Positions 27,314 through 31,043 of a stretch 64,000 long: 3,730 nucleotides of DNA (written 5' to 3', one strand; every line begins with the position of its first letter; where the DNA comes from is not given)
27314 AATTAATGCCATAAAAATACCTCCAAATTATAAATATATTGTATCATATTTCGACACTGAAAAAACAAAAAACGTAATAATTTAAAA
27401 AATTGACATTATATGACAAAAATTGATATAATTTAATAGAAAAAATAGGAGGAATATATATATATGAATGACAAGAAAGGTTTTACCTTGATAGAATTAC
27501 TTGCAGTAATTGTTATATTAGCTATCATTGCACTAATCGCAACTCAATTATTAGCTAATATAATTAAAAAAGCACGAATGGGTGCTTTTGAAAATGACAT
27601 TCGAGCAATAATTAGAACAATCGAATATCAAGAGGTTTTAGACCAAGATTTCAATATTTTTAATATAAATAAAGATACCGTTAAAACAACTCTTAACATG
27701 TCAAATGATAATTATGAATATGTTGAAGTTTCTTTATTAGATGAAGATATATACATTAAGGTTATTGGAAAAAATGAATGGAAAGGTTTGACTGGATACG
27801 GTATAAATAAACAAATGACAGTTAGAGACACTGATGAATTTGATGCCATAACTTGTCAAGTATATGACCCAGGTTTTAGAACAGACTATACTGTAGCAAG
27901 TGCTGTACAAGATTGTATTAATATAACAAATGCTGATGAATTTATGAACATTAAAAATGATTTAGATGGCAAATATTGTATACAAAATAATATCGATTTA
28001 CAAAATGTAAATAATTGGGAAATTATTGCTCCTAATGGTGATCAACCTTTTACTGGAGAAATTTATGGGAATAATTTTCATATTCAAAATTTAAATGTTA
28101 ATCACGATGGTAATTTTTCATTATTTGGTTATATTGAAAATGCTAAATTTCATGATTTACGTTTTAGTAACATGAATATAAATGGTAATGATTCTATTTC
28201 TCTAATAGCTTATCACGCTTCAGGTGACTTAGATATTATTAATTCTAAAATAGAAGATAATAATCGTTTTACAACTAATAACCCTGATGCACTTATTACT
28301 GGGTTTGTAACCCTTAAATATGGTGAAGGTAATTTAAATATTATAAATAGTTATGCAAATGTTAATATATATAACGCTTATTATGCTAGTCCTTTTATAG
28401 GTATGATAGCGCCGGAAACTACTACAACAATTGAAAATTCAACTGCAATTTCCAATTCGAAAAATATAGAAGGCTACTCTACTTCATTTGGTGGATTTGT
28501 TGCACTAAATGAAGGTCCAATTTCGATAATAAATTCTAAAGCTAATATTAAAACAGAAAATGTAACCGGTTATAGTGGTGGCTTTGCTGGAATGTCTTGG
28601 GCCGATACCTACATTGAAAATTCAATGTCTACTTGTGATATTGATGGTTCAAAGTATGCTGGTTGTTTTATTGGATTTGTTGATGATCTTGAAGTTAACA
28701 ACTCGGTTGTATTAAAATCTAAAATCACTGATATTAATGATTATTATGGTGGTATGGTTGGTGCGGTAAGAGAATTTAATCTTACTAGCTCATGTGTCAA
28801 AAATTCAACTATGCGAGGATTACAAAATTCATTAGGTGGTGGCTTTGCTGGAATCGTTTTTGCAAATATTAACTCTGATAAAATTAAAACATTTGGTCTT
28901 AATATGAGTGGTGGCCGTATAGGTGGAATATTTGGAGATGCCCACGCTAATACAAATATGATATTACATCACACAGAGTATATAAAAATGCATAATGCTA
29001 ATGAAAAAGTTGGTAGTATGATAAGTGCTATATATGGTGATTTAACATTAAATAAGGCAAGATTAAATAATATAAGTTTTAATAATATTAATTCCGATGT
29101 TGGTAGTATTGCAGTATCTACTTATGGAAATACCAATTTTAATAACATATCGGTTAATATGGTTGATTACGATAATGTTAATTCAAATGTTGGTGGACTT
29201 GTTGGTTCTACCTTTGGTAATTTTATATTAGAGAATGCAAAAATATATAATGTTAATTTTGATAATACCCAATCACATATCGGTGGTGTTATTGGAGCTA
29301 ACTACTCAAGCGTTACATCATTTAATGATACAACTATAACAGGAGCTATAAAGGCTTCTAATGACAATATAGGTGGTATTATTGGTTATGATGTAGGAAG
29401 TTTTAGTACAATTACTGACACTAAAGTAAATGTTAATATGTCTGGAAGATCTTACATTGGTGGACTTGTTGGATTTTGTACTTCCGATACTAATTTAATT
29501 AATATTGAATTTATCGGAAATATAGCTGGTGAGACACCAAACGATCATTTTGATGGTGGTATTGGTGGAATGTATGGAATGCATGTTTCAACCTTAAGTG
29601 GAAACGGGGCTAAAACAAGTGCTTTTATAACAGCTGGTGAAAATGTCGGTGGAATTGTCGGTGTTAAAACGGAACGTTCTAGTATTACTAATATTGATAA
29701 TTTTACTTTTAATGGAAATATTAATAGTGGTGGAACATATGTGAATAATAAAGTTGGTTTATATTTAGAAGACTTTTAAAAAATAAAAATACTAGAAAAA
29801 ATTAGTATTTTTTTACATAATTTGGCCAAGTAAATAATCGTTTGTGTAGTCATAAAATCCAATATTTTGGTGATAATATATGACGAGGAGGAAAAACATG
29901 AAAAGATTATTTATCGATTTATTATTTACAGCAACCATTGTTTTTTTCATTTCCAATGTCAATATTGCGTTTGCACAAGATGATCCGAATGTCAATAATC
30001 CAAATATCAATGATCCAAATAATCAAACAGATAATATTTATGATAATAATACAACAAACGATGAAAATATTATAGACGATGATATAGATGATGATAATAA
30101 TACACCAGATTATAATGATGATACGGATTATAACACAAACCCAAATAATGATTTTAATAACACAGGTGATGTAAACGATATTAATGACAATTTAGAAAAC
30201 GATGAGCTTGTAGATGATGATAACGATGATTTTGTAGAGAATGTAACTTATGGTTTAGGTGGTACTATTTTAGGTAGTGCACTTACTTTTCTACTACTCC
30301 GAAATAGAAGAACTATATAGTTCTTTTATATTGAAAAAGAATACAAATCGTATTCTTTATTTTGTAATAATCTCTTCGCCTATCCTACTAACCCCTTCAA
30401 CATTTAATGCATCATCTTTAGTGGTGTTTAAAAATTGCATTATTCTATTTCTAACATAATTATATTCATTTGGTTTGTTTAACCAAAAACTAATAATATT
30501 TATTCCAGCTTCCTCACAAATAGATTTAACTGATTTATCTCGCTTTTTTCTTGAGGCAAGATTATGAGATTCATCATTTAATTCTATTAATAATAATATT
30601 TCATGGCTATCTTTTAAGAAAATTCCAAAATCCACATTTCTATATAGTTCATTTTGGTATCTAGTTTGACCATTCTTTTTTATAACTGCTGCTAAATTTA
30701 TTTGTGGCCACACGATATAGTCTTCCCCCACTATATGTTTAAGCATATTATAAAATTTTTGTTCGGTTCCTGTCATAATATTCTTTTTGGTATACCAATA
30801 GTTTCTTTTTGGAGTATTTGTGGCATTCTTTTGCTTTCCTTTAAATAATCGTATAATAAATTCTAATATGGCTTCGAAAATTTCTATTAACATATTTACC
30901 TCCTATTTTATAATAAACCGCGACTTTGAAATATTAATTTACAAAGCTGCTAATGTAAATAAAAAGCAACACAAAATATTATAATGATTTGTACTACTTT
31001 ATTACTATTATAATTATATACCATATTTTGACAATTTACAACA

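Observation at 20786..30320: Locus encoding two giant 'modular' type IV pilin-like proteins (1667 aa and 771 aa), with a CapA-like gene and an acidic secreted protein, and no pilus assembly genes in view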

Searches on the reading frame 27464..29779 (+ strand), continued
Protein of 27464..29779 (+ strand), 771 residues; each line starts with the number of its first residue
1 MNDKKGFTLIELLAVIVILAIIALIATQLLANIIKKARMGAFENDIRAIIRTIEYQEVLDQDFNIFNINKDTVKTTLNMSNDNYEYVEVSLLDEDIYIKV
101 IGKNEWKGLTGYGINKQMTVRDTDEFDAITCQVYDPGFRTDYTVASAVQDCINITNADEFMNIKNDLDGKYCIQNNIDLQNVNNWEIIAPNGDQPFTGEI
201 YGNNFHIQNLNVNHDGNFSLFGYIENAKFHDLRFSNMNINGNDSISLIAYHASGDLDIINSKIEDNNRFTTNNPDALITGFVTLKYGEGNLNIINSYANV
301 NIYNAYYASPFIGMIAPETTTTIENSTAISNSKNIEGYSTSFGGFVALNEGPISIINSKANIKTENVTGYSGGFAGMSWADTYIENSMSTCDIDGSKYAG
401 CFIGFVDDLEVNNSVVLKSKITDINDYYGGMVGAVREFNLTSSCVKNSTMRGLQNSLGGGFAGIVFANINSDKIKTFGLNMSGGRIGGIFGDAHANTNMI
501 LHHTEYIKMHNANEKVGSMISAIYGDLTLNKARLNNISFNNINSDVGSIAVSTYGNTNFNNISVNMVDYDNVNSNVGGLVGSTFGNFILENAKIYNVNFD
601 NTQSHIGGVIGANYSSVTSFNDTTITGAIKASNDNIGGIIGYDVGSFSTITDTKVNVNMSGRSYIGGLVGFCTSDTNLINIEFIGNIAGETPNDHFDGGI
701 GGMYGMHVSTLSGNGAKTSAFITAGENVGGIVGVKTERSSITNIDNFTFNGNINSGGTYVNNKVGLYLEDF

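Call 70: predict_structure(alignment_id=A5)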
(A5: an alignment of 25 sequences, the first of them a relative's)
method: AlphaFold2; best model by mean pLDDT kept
length: 771 residues; sequences in the alignment: 25
mean_pLDDT: 85.9   pTM: 0.84
mean pLDDT of the five models: 85.9, 84.3, 83.7, 81.9, 79.9
residues with pLDDT >= 90: 450; 70-90: 214; 50-70: 77; < 50: 30
segments of 3 or more residues with pLDDT < 50: 59-71, 758-771
pLDDT, mean of each block of 10 residues (from residue 1): 57 78 75 82 85 64 43 53 72 71 86 80 81 78 70 94 95 94 89 95 93 91 97 94 93 97 91 90 96 97 92 97 97 74 97 97 91 97 96 93 97 92 93 97 91 93 95 91 92 94 91 92 95 94 92 95 95 93 96 95 92 95 95 89 92 95 89 90 89 65 78 62 54 68 83 62 39 35
secondary structure, 60 per line:
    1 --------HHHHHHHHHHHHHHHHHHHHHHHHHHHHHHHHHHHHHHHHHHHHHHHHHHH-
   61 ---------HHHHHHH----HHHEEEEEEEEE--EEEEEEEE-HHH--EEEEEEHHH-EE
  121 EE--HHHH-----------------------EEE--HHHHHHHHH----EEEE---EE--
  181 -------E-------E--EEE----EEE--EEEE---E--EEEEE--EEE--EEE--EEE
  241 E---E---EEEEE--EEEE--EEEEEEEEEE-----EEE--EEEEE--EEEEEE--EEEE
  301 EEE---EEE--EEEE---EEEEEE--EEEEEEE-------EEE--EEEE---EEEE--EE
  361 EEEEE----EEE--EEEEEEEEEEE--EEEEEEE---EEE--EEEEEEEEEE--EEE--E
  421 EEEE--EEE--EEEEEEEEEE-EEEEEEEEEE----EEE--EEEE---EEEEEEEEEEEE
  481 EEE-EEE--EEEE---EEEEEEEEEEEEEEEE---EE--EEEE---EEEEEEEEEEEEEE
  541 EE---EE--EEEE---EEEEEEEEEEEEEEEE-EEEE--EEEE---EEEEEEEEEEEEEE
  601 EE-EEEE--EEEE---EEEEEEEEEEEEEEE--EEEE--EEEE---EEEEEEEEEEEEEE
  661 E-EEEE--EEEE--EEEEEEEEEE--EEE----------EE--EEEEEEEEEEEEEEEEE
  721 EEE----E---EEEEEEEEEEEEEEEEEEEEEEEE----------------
elements in order (helices of 4 or more, strands of 3 or more residues): H9-59 H70-76 E84-92 E95-102 E109-114 E119-122 H125-128 E152-154 H157-165 E170-173 E199-201 E206-208 E211-214 E221-225 E228-230 E233-235 E238-241 E249-253 E256-259 E262-271 E277-279 E282-286 E289-294 E297-303 E307-309 E312-315 E319-324 E327-333 E341-343 E346-349 E353-356 E359-365 E370-372 E375-385 E388-394 E398-400 E403-412 E415-417 E420-424 E427-429 E432-441 E443-452 E457-459 E462-465 E469-483 E485-487 E490-493 E497-512 E520-523 E527-542 E550-553 E557-572 E574-577 E580-583 E587-602 E604-607 E610-613 E617-631 E634-637 E640-643 E647-661 E663-666 E669-672 E675-684 E687-689 E704-723 E732-755
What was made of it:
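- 27464..29779 (+): Gene for the 771-aa modular pilin. Pilin module at residues 1 to about 130 (27464-27853), linker, then a GLUG/Peptidase_M26_N-type beta-helix at residues about 150-757 (27911-29734). AlphaFold2 pLDDT 85.9: helix 9-59, a 4-stranded sheet 84-122, then a regular beta-solenoid with pLDDT above 90 (call 70).
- On Type IV pilin (class III signal peptide; PF07963 / TIGR02532 / IPR012902): Met in prediction for the 771-aa protein (helix 9-59, strands 84-122, pLDDT about 70-86; call 70).
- The AlphaFold2 model of the 771-aa protein has the long alpha1 helix plus a small beta-sheet of a pilin, followed by the beta-helix (call 70).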

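Call 73: fold_search(model_id=the predicted structure, library=pdb)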
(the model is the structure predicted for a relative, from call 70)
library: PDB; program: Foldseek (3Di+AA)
matches with E <= 10: 228; with E <= 0.001: 1
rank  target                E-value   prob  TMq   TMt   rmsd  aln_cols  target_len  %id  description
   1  3n6z                  3.9e-04  1.00  0.24  0.49   7.4       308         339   17  Crystal structure of a putative immunoglobulin A1 protease (BACOVA_03286) from Bacteroides ovatus at 1.30 A resolution (released 2010-07-21)
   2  7uvl_P                1.3e-03  1.00  0.20  0.13  17.8       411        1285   13  IgA1 Protease with IgA1 substrate (released 2022-11-23)
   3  7uvk                  1.3e-03  0.97  0.17  0.11  22.0       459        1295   14  G. haemolysans IgA1 protease (released 2022-11-23)
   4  6xja_P                6.5e-03  1.00  0.23  0.14  18.1       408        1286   15  Streptococcus Pneumoniae IgA1 Protease with IgA1 substrate (released 2021-01-20)
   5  6xjb                  2.4e-02  0.96  0.21  0.14  21.2       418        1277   13  IgA1 Protease (released 2020-12-09)
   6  2pyh_B                4.7e-02  0.35  0.16  0.26  12.9       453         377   10  Azotobacter vinelandii Mannuronan C-5 epimerase AlgE4 A-module complexed with mannuronan trisaccharide (released 2008-05-27)
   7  2pyh_A                8.2e-02  0.30  0.14  0.24  14.5       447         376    8  Azotobacter vinelandii Mannuronan C-5 epimerase AlgE4 A-module complexed with mannuronan trisaccharide (released 2008-05-27)
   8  5ny0                  1.8e-01  0.33  0.19  0.34  12.1       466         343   14  L. reuters 100-23 SRRP (released 2018-03-21)
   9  6e0v_A                2.1e-01  0.12  0.17  0.19  14.5       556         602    9  Apo crystal structure of the colanidase tailspike protein gp150 of Phage Phi92 (released 2019-07-17)
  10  2uvf_B                3.1e-01  0.11  0.17  0.21  16.2       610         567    9  Structure of Yersinia enterocolitica Family 28 Exopolygalacturonase in Complex with Digalaturonic Acid (released 2007-05-08)
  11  2xt4_A                3.9e-01  0.30  0.12  0.40  10.0       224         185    8  Structure of the pentapeptide repeat protein AlbG, a resistance factor for the topoisomerase poison albicidin. (released 2010-10-13)
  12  2xc1_A                4.3e-01  0.10  0.15  0.17  13.1       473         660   10  Full-length Tailspike Protein Mutant Y108W of Bacteriophage P22 (released 2011-05-04)
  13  6bea                  4.9e-01  0.06  0.15  0.22  17.1       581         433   11  Crystal structure of the autotransporter UpaB from E. coli strain CFT073 (released 2019-04-10)
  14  8egr_B                5.1e-01  0.16  0.24  0.28  13.8       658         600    8  Upper tail structure of Staphylococcus phage Andhra (released 2022-12-14)
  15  7w1c_D                5.1e-01  0.13  0.15  0.18  13.5       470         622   10  Crystal structure of Klebsiella pneumoniae K1 capsule-specific polysaccharide lyase in a P1 crystal form (released 2022-05-18)
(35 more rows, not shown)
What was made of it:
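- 27464..29779 (+): Top Foldseek hits are the beta-helix of IgA1 proteases (3n6z, 7uvl, 6xja) (call 73).
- Checked: The GLUG beta-helix in the 771-aa protein is confirmed by structure prediction (calls 70, 73).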

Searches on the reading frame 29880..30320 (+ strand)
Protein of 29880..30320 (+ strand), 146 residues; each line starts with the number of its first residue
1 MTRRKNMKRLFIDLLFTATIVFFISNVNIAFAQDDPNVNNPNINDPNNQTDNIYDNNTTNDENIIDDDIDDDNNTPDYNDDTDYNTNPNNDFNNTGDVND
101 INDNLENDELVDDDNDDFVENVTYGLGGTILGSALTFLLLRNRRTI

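Call 4: search_protein_families(library=pfam, proteins=[window:29880-30320:+], max_evalue=0.01)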
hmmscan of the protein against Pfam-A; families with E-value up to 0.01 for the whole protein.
window:29880-30320:+ (146 aa): 0 families

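Call 38: search_protein_families(library=ncbifam, proteins=[window:29880-30320:+], max_evalue=0.1)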
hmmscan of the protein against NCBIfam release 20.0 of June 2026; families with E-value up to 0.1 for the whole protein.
window:29880-30320:+ (146 aa): 0 families
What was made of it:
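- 29880..30320 (+): 146-aa D/N-rich acidic protein with an N-terminal signal-like helix and a C-terminal hydrophobic tail. An orphan whose link to the pilins is unsupported. No Pfam or NCBIfam family (calls 4, 38).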

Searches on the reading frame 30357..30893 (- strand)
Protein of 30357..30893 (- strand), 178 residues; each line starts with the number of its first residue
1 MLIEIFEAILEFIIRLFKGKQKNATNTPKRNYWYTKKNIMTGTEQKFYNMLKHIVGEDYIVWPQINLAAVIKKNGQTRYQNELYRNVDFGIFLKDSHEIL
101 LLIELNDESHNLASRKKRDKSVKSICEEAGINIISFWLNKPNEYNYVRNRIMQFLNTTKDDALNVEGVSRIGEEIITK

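Call 4: search_protein_families(library=pfam, proteins=[window:30357-30893:-], max_evalue=0.01)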
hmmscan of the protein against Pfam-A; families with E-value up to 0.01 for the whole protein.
window:30357-30893:- (178 aa): 1 family
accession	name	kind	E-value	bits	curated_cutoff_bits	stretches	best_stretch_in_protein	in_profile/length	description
PF10881.14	DUF2726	-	5.5e-20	71.8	24.7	1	36-151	1-123/126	Protein of unknown function (DUF2726)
